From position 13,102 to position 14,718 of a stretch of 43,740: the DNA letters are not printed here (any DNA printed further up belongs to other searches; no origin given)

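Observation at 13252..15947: Divergent wHTH-AAA+ ATPase and extended ECF sigma factor directly abutting the flp pilin gene: a candidate undescribed control or accessory module for a Tad pilus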

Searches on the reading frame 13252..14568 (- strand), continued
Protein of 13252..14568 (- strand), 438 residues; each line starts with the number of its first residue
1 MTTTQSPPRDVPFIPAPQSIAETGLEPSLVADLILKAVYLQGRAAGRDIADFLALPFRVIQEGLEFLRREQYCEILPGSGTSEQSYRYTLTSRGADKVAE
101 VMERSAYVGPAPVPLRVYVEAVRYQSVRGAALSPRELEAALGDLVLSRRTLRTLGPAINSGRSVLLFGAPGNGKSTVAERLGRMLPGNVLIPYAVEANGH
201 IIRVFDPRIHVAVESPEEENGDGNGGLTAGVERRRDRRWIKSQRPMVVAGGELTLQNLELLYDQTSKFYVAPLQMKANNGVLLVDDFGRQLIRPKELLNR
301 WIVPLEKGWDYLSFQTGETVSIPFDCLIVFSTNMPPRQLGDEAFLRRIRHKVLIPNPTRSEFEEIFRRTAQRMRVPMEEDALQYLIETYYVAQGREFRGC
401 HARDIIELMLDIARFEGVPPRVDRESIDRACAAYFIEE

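Call 29: search_solved_structures(query=A1, max_evalue=0.01, show_alignments=3)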
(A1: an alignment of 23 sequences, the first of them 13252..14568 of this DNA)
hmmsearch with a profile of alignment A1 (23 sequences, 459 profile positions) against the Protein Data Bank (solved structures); distinct sequences matched with E-value up to 0.01: 21.
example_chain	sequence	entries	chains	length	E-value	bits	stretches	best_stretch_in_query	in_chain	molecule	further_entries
8p49_A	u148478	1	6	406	2.1e-05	26.5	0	193-225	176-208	Q8U0N8 protein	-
4lgm_A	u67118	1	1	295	3e-05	25.9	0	340-411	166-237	Vps4 AAA ATPase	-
4d81_A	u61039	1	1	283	3.4e-05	25.7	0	149-204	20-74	AAA ATPase, central domain protein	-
4d82_A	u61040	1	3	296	3.8e-05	25.6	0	149-204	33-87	AAA ATPase, central domain protein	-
4d80_A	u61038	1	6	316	4.7e-05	25.3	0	149-204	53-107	AAA ATPASE, CENTRAL DOMAIN PROTEIN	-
3b9p_A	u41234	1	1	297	6.5e-05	24.8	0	148-198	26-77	CG5977-PA, isoform A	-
6p12_B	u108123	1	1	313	7.3e-05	24.6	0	148-198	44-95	Drosophila melanogaster Spastin AAA domain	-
6nyv_B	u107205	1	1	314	7.4e-05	24.6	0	148-198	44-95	Spastin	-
6p11_B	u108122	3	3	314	7.5e-05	24.6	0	148-198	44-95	Drosophila melanogaster Spastin AAA domain | Spastin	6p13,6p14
6p07_A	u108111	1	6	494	0.00027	22.8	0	148-198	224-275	Spastin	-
4lcb_A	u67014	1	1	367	0.00038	22.3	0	151-200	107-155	Cell division protein CdvC, Vps4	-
4zpx_A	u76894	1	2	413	0.00042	22.1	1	152-204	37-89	ATP-dependent protease Lon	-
3k1j_A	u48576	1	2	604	0.00086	21.1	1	152-204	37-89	ATP-dependent protease Lon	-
6nyw_B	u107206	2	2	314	0.0013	20.5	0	342-400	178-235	Spastin | Drosophila melanogaster Spastin AAA domain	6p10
3vfd_A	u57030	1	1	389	0.0018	20.1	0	149-196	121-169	Spastin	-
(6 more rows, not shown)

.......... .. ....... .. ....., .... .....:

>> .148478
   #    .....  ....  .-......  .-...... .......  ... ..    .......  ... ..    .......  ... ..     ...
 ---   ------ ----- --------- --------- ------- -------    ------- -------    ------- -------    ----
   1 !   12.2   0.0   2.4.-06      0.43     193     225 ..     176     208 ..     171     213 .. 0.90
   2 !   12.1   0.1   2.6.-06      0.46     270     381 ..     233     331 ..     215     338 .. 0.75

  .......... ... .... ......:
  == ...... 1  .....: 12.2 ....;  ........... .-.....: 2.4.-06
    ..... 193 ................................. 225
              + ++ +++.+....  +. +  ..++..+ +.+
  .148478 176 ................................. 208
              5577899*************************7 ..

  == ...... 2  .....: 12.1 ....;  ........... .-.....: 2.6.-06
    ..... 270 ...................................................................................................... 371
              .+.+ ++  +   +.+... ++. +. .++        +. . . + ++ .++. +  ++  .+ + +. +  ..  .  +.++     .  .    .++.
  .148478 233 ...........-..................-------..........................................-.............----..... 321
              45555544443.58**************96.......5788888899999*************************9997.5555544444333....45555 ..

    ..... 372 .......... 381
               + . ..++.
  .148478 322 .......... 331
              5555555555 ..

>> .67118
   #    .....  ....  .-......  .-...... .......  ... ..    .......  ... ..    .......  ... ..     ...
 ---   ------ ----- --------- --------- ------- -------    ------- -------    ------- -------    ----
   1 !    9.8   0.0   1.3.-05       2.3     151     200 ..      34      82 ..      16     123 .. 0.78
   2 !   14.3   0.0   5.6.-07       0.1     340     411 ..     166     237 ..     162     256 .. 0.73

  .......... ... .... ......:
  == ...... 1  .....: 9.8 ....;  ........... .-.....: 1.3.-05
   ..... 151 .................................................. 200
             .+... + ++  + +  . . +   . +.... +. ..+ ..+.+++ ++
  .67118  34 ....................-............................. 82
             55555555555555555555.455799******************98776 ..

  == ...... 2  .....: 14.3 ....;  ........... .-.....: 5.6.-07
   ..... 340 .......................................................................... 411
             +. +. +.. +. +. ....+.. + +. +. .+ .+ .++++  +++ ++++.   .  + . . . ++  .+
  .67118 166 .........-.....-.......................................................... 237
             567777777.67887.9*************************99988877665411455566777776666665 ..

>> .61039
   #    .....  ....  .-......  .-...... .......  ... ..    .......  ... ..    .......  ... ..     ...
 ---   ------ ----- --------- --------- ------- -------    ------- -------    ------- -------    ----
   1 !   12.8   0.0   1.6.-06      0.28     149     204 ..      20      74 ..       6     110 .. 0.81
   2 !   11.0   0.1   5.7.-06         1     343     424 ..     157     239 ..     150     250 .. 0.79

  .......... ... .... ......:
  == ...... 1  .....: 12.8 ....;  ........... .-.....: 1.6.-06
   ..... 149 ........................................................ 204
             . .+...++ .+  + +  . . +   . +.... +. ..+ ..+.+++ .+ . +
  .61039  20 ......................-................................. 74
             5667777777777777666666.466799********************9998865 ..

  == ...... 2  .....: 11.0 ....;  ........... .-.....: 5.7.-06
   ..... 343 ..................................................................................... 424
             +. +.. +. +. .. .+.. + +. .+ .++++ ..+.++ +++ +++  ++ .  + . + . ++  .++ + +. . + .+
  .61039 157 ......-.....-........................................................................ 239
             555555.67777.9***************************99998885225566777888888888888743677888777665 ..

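Call 46: search_protein_families(library=pfam, proteins=[L006:7390-9315:-, L057:6201-6833:-, L004:6063-6653:-, L038:1045-1809:+, L041:8643-9434:+, L011:8630-9955:+, L011:7939-8607:+, L011:6389-7906:+], max_evalue=0.001)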
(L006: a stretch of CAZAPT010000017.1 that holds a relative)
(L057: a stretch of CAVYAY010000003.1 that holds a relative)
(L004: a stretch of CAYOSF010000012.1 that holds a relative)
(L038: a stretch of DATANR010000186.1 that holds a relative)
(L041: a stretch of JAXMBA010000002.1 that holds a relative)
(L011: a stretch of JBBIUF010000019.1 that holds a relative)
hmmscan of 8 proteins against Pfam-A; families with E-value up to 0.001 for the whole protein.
L006:7390-9315:- (642 aa): 6 families
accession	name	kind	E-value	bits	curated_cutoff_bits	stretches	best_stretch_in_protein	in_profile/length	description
PF00092.34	VWA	-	3.6e-18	66.8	23.8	1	101-264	1-172/174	von Willebrand factor type A domain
PF13519.12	VWA_2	-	2.8e-17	63.7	27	1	102-201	1-106/107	von Willebrand factor type A domain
PF13768.12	VWA_3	-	3.6e-14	53.5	27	1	101-250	2-152/155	von Willebrand factor type A domain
PF17957.7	Big_7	-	2.6e-08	34.8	24.1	1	319-383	4-70/70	Bacterial Ig domain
PF05762.20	VWA_CoxE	-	1.6e-06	28.1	26.4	1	95-213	52-171/222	VWA domain containing CoxE-like protein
PF16697.10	Yop-YscD_cpl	-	0.00058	20.5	33.2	0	487-570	5-90/94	Inner membrane component of T3SS, cytoplasmic domain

L057:6201-6833:- (211 aa): 3 families
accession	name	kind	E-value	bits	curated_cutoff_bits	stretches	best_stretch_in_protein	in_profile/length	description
PF04542.20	Sigma70_r2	-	5.3e-19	68.2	24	1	57-124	1-69/71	Sigma-70 region 2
PF04545.22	Sigma70_r4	-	8.9e-12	44.8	24.1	1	161-207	4-50/50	Sigma-70, region 4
PF08281.18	Sigma70_r4_2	-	6.9e-10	38.9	25.7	1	154-202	3-51/54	Sigma-70, region 4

L004:6063-6653:- (197 aa): 3 families
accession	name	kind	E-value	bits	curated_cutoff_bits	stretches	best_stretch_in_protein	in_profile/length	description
PF04542.20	Sigma70_r2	-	3e-19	69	24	1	33-100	1-69/71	Sigma-70 region 2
PF04545.22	Sigma70_r4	-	1.2e-12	47.6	24.1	1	134-183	1-50/50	Sigma-70, region 4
PF08281.18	Sigma70_r4_2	-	6.1e-12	45.4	25.7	1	129-181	2-54/54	Sigma-70, region 4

L038:1045-1809:+ (255 aa): 0 families

L041:8643-9434:+ (264 aa): 0 families

L011:8630-9955:+ (442 aa): 10 families
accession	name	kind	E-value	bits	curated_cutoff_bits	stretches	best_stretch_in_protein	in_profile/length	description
PF07724.20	AAA_2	-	1.5e-32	113.4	27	1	125-325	3-166/166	AAA domain (Cdc48 subfamily)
PF06689.19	zf-C4_ClpX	-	6.4e-18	64.8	27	1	26-62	2-38/39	ClpX C4-type zinc finger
PF00004.35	AAA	-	6.4e-16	59.4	21.2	1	128-254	1-99/131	ATPase family associated with various cellular activities (AAA)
PF10431.15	ClpB_D2-small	-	3.9e-10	40.1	21.9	1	331-408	1-74/81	C-terminal, D2-small domain, of ClpB protein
PF01078.27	Mg_chelatase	-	5.4e-08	32.9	20.3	1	124-149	21-46/207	Magnesium chelatase, subunit ChlI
PF00493.29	MCM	-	3e-07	30.2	23.3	1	81-204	16-135/224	MCM P-loop domain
PF07728.20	AAA_5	-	2.7e-06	27.9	22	1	127-204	1-80/139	AAA domain (dynein-related subfamily)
PF13401.12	AAA_22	-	7.7e-06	26.7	27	1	124-202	4-96/130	AAA domain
PF05496.18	RuvB_N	-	1.4e-05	25.4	27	1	86-204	5-98/159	Holliday junction DNA helicase RuvB P-loop domain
PF00158.32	Sigma54_activat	-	0.00029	21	20.2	0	125-203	22-106/168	Sigma-54 interaction domain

L011:7939-8607:+ (223 aa): 1 family
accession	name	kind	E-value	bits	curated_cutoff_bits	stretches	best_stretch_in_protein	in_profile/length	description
PF00574.28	CLP_protease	-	2.5e-79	265.8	20.2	1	36-215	2-181/182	Clp protease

L011:6389-7906:+ (506 aa): 2 families
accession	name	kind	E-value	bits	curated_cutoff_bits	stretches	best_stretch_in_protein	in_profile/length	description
PF05697.18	Trigger_N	-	6.5e-28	98.3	22.2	1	23-162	2-143/144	Bacterial trigger factor protein (TF)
PF05698.19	Trigger_C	-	1.7e-25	90.4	22.7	1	278-441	1-161/162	Bacterial trigger factor protein (TF) C-terminus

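Call 62: search_protein_families(library=padloc, proteins=[window:13252-14568:-], max_evalue=0.01)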
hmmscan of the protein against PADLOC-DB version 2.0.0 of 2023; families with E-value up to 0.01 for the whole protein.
window:13252-14568:- (438 aa): 6 families
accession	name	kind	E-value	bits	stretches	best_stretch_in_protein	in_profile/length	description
PDLC04232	IetA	-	3.2e-08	31.3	2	160-185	115-140/330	-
PDLC02195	IetA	-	3.5e-07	27.9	1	157-185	133-161/395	-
PDLC02196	IetA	-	1.8e-06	25.6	0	158-185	119-146/374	-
PDLC03922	MkoB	-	0.00042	17.7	1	28-100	28-93/610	-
PDLC00915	TRIP13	-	0.0046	14.4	0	327-373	183-227/302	TRIP13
PDLC04140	mad8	-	0.0078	13.8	0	158-208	24-66/314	mads_8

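Call 70: search_protein_representatives(alignment_id=A1)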
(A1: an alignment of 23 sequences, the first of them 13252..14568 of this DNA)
Query: 23 sequences, 459 profile positions. Proteins with E-value up to 0.001 (for the whole library): 4576; up to 1e-10: 2989; up to 1e-30: 1160. The best 150 are listed.
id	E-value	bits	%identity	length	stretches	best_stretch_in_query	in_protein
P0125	1.1e-219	746.1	-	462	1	15-456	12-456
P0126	5.1e-155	532.9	-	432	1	23-454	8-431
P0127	1.2e-149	515.2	-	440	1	29-455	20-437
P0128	4.2e-149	513.4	-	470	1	27-452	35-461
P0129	1.5e-148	511.6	-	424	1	23-452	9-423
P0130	1.2e-147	508.6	-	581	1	24-452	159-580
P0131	5.0e-147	506.5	-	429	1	18-451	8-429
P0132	2.8e-145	500.8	-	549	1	18-455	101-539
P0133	1.6e-144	498.3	-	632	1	27-454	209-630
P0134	1.8e-143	494.8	-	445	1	20-451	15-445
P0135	3.8e-143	493.8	-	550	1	23-452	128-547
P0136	6.5e-143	493.0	-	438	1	28-453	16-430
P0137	1.9e-141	488.2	-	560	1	27-456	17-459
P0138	7.9e-140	482.8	-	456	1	11-452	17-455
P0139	1.6e-138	478.5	-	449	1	19-451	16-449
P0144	6.6e-135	466.6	-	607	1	18-452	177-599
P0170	3.3e-126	437.9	-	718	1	30-451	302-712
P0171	8.2e-126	436.6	-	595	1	21-457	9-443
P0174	2.1e-125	435.3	-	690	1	29-454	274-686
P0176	1.1e-124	432.8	-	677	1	27-447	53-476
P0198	2.9e-120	418.3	-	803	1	18-451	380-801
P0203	1.1e-118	413.1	-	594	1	28-453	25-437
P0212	1.8e-115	402.5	-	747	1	24-450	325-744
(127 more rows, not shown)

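Call 71: search_protein_families(library=pfam, proteins=[P0198, P0170, P0174, P0212, P0133, P0144, P0176, P0171, P0203, P0137], max_evalue=0.001)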
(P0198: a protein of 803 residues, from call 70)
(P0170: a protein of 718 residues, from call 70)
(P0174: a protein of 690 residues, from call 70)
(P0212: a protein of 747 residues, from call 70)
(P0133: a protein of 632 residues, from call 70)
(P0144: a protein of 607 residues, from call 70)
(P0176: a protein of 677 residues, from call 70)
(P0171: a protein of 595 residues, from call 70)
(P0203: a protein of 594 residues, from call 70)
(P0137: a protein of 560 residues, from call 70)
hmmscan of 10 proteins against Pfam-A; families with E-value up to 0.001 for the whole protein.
P0198 (803 aa): 1 family
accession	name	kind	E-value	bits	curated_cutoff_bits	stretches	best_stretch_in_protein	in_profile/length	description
PF08668.18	HDOD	-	8.7e-38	130.2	22.9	1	61-247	5-193/196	HDOD domain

P0170 (718 aa): 2 families
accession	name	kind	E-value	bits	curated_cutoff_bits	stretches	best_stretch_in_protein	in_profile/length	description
PF00498.31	FHA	-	1.3e-14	54.8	20.7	1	23-85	1-65/67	FHA domain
PF16697.10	Yop-YscD_cpl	-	1.5e-09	38.4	33.2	1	14-90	10-87/94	Inner membrane component of T3SS, cytoplasmic domain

P0174 (690 aa): 2 families
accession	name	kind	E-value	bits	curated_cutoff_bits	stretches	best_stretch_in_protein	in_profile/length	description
PF00498.31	FHA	-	1.5e-09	38.6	20.7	1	24-86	2-66/67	FHA domain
PF16697.10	Yop-YscD_cpl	-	9.7e-05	23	33.2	1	15-90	11-87/94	Inner membrane component of T3SS, cytoplasmic domain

P0212 (747 aa): 0 families

P0133 (632 aa): 1 family
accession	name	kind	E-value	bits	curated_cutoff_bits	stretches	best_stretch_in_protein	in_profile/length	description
PF01078.27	Mg_chelatase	-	0.00048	20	20.3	0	353-383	17-47/207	Magnesium chelatase, subunit ChlI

P0144 (607 aa): 1 family
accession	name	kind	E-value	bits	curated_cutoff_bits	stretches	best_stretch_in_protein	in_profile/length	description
PF13191.12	AAA_16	-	0.00064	20.7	32.6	0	323-391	11-86/167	AAA ATPase domain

P0176 (677 aa): 2 families
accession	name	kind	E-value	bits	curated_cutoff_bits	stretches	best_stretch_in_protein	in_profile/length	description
PF00004.35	AAA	-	7.8e-06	26.8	21.2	1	206-232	1-27/131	ATPase family associated with various cellular activities (AAA)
PF13191.12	AAA_16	-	2.1e-05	25.5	32.6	1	201-342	22-152/167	AAA ATPase domain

P0171 (595 aa): 1 family
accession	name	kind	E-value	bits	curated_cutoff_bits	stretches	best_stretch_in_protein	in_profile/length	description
PF13191.12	AAA_16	-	0.00028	21.9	32.6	0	152-298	10-151/167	AAA ATPase domain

P0203 (594 aa): 0 families

P0137 (560 aa): 5 families
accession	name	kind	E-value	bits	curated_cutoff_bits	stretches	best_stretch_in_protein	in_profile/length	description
PF13191.12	AAA_16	-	2e-05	25.6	32.6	1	157-263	14-104/167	AAA ATPase domain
PF20030.5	bpMoxR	-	0.00011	21.8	27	1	142-196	7-61/205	MoxR domain in the MoxR-vWA-beta-propeller ternary systems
PF07728.20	AAA_5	-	0.00016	22.1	22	1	169-196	2-30/139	AAA domain (dynein-related subfamily)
PF01078.27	Mg_chelatase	-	0.00018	21.4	20.3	0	165-192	21-48/207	Magnesium chelatase, subunit ChlI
PF00004.35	AAA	-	0.00061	20.7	21.2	0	170-205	2-37/131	ATPase family associated with various cellular activities (AAA)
